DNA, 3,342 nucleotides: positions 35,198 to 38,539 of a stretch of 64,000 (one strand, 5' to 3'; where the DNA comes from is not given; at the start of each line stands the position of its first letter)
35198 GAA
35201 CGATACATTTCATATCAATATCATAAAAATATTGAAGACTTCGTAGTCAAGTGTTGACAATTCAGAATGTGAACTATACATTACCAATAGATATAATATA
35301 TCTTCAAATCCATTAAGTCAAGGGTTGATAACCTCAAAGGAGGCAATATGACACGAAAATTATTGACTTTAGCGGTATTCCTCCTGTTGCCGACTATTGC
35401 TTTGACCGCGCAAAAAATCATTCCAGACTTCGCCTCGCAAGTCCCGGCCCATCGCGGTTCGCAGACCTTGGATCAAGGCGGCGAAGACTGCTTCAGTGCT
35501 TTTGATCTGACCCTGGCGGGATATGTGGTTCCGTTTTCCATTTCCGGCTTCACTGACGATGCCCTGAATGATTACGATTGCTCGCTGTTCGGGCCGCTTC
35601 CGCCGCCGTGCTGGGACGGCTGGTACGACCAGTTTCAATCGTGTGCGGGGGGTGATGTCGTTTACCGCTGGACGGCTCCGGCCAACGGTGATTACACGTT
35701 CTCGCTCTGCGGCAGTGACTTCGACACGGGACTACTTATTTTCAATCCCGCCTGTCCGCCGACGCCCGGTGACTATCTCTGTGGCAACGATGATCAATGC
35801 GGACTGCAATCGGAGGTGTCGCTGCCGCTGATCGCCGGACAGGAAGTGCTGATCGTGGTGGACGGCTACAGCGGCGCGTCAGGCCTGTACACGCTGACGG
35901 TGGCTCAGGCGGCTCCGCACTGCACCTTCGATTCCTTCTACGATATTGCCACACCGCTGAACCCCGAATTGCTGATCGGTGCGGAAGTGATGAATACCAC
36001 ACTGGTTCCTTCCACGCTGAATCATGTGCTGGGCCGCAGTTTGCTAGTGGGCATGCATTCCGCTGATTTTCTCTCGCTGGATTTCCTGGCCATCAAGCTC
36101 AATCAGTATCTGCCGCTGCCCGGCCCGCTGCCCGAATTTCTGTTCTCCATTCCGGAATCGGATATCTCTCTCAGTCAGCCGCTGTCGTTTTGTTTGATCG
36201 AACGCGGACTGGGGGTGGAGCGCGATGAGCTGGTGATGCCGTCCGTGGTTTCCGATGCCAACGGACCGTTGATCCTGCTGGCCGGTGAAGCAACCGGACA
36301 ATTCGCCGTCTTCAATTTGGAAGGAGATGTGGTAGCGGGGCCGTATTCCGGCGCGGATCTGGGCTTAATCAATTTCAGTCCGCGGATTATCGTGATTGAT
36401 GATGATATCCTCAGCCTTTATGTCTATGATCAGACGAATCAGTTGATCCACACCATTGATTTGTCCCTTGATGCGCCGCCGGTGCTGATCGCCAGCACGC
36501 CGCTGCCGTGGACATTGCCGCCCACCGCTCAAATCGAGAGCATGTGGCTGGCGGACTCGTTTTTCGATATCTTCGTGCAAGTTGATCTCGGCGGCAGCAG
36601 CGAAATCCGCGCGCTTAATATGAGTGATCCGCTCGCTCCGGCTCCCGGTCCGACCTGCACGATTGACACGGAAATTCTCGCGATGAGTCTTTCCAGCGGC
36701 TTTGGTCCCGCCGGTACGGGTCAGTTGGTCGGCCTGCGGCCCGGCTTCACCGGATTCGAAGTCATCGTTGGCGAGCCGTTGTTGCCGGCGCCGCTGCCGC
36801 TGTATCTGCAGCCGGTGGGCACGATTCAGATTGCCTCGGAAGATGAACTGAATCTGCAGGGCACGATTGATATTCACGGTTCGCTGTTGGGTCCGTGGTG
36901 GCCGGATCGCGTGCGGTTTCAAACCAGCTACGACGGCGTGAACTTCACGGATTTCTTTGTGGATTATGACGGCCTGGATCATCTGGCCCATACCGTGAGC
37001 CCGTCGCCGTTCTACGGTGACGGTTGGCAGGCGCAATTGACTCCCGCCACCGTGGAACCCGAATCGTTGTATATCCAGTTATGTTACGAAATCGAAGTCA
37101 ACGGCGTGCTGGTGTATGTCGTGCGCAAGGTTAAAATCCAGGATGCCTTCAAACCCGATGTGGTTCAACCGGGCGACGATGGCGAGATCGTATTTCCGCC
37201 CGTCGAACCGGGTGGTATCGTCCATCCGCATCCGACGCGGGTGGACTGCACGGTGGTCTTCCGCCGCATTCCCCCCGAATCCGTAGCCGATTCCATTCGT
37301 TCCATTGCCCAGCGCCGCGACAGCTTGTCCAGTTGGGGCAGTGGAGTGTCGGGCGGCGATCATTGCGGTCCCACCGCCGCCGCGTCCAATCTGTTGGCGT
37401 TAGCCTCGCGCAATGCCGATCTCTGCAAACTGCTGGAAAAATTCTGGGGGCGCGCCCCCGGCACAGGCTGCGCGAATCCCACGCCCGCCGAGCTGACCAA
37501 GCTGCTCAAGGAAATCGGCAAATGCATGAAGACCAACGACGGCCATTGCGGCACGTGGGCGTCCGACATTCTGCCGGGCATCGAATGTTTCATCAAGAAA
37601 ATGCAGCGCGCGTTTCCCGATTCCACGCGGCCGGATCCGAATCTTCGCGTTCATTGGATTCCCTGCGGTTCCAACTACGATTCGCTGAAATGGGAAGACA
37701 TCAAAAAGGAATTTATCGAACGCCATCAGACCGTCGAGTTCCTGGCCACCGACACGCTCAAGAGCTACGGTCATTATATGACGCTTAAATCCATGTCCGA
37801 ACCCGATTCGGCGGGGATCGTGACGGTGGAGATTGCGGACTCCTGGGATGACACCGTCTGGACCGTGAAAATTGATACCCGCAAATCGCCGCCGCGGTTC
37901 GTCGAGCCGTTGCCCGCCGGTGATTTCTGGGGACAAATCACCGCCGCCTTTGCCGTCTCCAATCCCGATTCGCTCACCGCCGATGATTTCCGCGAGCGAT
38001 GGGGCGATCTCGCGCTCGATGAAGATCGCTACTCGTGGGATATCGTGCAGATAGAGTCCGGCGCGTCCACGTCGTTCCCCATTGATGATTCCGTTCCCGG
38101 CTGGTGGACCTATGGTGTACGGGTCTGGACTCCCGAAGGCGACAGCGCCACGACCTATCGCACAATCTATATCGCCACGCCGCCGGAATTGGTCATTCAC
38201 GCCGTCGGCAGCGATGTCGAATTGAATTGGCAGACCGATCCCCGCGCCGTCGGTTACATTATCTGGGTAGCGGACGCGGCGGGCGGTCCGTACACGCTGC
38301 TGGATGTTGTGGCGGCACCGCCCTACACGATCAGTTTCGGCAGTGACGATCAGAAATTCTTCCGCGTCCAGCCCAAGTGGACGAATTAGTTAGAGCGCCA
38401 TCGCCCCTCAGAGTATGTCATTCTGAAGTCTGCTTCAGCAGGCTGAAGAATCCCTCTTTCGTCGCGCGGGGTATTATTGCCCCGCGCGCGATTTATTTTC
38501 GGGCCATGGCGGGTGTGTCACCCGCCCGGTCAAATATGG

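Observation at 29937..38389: Two giant secreted proteins share a repeated Cys-containing module; one has a C39-like peptidase motif and lacks the T9SS CTD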

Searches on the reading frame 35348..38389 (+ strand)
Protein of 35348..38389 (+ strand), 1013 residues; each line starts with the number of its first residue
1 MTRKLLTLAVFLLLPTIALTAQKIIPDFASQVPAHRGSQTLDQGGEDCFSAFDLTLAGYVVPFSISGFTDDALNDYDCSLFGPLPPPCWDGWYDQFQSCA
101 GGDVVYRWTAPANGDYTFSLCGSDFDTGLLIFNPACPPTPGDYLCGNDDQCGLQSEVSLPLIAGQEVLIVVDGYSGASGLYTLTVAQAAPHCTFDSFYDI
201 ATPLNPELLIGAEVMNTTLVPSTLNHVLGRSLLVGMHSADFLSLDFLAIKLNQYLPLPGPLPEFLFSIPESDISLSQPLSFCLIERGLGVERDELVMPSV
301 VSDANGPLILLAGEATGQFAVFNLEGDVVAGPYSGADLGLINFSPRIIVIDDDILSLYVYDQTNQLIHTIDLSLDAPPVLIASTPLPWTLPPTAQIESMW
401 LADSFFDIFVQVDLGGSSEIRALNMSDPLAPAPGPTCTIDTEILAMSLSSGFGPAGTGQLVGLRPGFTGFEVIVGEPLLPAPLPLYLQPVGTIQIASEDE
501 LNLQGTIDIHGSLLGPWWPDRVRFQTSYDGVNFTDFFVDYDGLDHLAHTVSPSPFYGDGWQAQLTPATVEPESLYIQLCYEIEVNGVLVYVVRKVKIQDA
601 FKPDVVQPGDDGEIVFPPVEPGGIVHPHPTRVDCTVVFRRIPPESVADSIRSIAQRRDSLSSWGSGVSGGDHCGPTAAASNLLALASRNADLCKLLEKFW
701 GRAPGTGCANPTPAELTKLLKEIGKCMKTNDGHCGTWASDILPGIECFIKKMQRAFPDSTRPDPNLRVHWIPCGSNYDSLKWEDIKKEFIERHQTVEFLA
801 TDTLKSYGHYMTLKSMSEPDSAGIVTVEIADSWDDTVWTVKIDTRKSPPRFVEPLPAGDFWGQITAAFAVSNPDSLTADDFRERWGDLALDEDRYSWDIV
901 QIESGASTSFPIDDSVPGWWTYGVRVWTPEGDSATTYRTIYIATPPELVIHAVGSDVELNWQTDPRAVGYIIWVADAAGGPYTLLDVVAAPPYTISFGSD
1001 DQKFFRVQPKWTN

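Call 3: search_protein_families(library=pfam, proteins=[window:35348-38389:+], max_evalue=0.1)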
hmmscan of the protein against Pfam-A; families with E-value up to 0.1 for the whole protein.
window:35348-38389:+ (1013 aa): 0 families

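Call 4: search_protein_families(library=ncbifam, proteins=[window:35348-38389:+], max_evalue=0.1)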
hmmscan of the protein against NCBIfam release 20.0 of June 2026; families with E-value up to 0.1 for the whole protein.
window:35348-38389:+ (1013 aa): 0 families

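Call 9: find_homologous_proteins(query=window:35348-38389:+)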
Query window:35348-38389:+ (1013 aa): 28 proteins with E <= 0.001 among 8000 candidates.
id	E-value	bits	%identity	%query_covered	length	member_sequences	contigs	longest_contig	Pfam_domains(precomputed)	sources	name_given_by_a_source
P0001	0.0e+0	2342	98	100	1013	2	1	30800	-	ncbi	ncbi:MAG: hypothetical protein ACOZB3_00575 [Calditrichota bacterium]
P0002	0.0e+0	1599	67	100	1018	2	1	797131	-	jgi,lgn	-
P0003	0.0e+0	1527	68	94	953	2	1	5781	-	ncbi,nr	ncbi:hypothetical protein KJ815_10830, partial [bacterium]|nr:hypothetical protein [bacterium]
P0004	1.2e-35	141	47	15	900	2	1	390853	-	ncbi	-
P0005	3.3e-35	140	39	18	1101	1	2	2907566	-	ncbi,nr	ncbi:hypothetical protein KJZ99_05450 [bacterium]|nr:hypothetical protein [bacterium]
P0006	4.1e-29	119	44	8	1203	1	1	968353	PF17400.8,PF07504.20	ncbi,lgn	-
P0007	2.2e-27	114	39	8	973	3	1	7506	PF04151.22,PF00353.26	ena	-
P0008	3.8e-25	106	35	13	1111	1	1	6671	PF27052.1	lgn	-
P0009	1.8e-23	101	47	15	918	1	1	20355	PF20773.6,PF18962.8,PF13860.13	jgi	-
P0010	1.1e-22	98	36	11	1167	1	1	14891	PF00082.28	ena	-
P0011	1.7e-22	97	44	8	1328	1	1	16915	PF07679.23,PF13927.13,PF18962.8,PF01483.28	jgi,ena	-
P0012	2.1e-22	97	45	8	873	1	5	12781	PF04151.22,PF05922.22,PF00082.28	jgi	jgi:subtilisin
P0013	2.6e-18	84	36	15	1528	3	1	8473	PF04151.22,PF18962.8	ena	-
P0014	4.0e-18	83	43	8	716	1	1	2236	PF23759.2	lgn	-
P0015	4.9e-18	83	43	8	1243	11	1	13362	PF13582.13,PF13688.13,PF00415.25,PF17957.8,PF16640.12,PF13540.13,PF25384.2,PF13583.12,PF25390.2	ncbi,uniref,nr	ncbi:Ig-like domain repeat protein [Pararhodobacter sp.]|uniref:RCC1 domain-containing protein n=1 T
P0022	1.7e-12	64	39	15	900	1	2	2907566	PF18962.8,PF01483.28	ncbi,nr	ncbi:proprotein convertase P-domain-containing protein [bacterium]|nr:proprotein convertase P-domain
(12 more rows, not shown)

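Call 11: search_protein_families(library=pfam, proteins=[P0014, P0004, P0005, P0022, P0009, P0002], max_evalue=0.01)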
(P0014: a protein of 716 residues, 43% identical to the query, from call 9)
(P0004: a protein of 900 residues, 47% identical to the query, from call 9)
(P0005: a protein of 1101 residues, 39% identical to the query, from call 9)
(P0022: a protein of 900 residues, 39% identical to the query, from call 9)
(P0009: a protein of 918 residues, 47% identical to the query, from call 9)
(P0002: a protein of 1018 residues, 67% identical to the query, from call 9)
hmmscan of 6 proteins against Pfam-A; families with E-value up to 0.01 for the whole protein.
P0014 (716 aa): 1 family
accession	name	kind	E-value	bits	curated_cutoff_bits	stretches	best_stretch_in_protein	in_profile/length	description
PF23759.1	GBD_T9SS_assoc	-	4.3e-08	33.9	27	0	311-400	21-103/116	Galactose binding domain-like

P0004 (900 aa): 0 families

P0005 (1101 aa): 0 families

P0022 (900 aa): 3 families
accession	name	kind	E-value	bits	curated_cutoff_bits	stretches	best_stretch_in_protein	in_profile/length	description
PF01483.27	P_proprotein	-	1e-12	48.4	21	1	606-703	3-79/86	Proprotein convertase P-domain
PF18962.6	Por_Secre_tail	-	2.4e-09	37.8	27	1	822-897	2-74/75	Secretion system C-terminal sorting domain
PF13860.13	FlgD_ig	-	0.0089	16.4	27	0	838-888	21-76/79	FlgD Ig-like domain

P0009 (918 aa): 3 families
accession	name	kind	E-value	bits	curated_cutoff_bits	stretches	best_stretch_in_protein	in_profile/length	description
PF18962.6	Por_Secre_tail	-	1.5e-11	44.8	27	1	840-915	2-74/75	Secretion system C-terminal sorting domain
PF20773.4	InhA-like_MAM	-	5.9e-11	42.7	26.9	1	468-565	52-162/191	Immune inhibitor A-like, MAM domain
PF13860.13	FlgD_ig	-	1.4e-05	25.4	27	1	855-905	20-75/79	FlgD Ig-like domain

P0002 (1018 aa): 0 families

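Call 12: search_solved_structures(query=window:35348-38389:+, max_evalue=10)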
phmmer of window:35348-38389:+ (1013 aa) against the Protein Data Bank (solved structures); distinct sequences matched with E-value up to 10: 3.
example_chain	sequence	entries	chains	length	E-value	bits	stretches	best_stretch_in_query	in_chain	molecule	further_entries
3eop_A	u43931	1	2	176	0.71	10.9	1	742-808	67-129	Thymocyte nuclear protein 1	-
5j3e_A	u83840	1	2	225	1.2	10.1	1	742-808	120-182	Thymocyte nuclear protein 1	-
3mpc_A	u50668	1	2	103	1.3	10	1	948-1006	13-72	Fn3-like protein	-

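Call 35: find_encoding_contigs(protein=P0002, flank=10000, max_places=3)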
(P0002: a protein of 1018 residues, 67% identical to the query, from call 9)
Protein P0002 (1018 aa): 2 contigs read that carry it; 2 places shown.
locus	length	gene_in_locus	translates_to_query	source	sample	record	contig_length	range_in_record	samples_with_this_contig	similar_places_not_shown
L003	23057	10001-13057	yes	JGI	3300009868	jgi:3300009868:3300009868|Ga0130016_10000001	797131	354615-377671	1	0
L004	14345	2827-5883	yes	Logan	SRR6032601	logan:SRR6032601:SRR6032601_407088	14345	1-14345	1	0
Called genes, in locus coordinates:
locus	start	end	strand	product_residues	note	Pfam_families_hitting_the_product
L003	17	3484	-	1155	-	PF00082:Peptidase_S8, PF13860:FlgD_ig (faint), PF13620:CarboxypepD_reg, PF13715:CarbopepD_reg_2 (weak), PF18962:Por_Secre_tail (weak)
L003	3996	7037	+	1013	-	PF18962:Por_Secre_tail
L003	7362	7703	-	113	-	PF07883:Cupin_2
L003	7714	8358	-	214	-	PF00881:Nitroreductase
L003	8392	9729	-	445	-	PF01135:PCMT, PF00398:RrnaAD (weak), PF00881:Nitroreductase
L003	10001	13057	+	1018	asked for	-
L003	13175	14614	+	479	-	PF00171:Aldedh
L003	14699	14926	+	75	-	-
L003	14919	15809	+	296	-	-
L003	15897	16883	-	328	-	PF16656:Pur_ac_phosph_N (faint), PF18962:Por_Secre_tail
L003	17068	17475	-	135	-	PF02579:Nitro_FeMo-Co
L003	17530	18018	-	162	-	PF13622:4HBT_3, PF03061:4HBT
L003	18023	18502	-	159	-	PF02001:DUF134, PF27353:MJ0401 (weak)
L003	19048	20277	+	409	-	-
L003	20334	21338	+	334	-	-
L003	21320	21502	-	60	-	-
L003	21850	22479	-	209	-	PF00578:AhpC-TSA, PF08534:Redoxin, PF13905:Thioredoxin_8 (weak)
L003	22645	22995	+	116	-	PF00903:Glyoxalase (weak)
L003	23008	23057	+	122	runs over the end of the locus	PF02311:AraC_binding (weak), PF07883:Cupin_2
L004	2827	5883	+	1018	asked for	-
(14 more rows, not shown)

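Call 59: search_solved_structures(query=A5, max_evalue=10, show_alignments=0)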
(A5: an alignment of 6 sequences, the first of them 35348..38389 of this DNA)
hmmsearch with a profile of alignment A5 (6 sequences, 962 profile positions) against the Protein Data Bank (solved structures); distinct sequences matched with E-value up to 10: 4.
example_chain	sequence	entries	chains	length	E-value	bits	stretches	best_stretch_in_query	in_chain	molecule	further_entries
3mpc_A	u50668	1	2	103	0.00018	22.9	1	895-959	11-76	Fn3-like protein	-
5g56_A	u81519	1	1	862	0.0071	17.6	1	896-959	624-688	CARBOHYDRATE BINDING FAMILY 6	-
2luw_A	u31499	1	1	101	0.17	13.1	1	35-116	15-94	Metalloprotease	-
2dju_A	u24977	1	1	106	1.2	10.3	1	894-957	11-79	Receptor-type tyrosine-protein phosphatase F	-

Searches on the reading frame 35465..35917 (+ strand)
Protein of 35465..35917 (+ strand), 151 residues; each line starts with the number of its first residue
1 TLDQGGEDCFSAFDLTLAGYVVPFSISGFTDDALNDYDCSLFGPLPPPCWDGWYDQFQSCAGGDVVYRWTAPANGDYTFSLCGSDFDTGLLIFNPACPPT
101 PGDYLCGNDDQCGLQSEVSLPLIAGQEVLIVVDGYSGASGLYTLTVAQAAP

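Call 7: search_protein_families(library=pfam, proteins=[window:35465-35917:+], max_evalue=10)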
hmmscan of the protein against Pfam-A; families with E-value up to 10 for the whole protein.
seq(151 aa): 0 families

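Call 8: search_protein_families(library=ncbifam, proteins=[window:35465-35917:+], max_evalue=10)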
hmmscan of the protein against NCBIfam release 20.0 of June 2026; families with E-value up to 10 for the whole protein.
seq(151 aa): 0 families

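Call 41: search_solved_structures(query=A4, max_evalue=10, show_alignments=2)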
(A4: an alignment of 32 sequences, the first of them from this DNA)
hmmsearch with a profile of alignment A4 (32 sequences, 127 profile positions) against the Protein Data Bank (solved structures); distinct sequences matched with E-value up to 10: 7.
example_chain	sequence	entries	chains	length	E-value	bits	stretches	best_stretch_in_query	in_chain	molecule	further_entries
2luw_A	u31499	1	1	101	1.8e-08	38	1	27-117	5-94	Metalloprotease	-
5sv5_A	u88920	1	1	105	0.033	17.7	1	87-123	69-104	Microbial collagenase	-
4hpk_A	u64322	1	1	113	0.17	15.4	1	42-124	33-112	Collagenase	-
4hpk_B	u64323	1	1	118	0.19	15.3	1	42-124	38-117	Collagenase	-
1nqj_A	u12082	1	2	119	0.19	15.2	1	42-124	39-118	class 1 collagenase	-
1nqd_A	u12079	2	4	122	0.21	15.1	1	41-124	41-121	class 1 collagenase | Collagenase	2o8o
4dzg_A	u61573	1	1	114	1.2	12.6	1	42-109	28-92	PliG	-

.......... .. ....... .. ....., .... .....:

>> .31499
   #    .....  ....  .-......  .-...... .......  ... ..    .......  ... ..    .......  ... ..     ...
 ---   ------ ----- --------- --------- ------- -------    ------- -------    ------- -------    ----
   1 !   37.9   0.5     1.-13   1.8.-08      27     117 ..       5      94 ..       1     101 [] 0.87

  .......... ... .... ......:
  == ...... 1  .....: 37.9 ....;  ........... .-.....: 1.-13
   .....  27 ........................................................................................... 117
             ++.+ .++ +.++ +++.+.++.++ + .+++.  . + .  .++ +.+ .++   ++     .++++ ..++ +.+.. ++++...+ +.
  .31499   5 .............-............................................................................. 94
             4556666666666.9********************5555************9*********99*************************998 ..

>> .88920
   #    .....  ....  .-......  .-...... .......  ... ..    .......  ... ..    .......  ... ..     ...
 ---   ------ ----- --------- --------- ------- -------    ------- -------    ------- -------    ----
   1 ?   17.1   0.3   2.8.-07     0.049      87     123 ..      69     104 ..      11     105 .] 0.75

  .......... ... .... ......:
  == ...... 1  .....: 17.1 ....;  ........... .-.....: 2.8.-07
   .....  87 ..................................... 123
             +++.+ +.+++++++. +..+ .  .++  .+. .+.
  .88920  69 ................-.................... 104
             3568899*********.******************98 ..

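Call 42: search_protein_families(library=pfam, alignment_id=A4, max_evalue=0.01)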
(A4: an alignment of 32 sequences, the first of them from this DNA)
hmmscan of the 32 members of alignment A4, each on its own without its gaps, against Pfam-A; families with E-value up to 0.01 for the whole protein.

A. member 1, seq(150 aa): 0 families

B. families by the number of members that match (of 32 scanned): 3 families
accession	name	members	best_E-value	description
PF23759.1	GBD_T9SS_assoc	7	4e-11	Galactose binding domain-like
PF04151.21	PPC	5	1.6e-05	Bacterial pre-peptidase C-terminal domain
PF22424.2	HK620_9_C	1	0.008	HK620, Tail spike protein, C-terminal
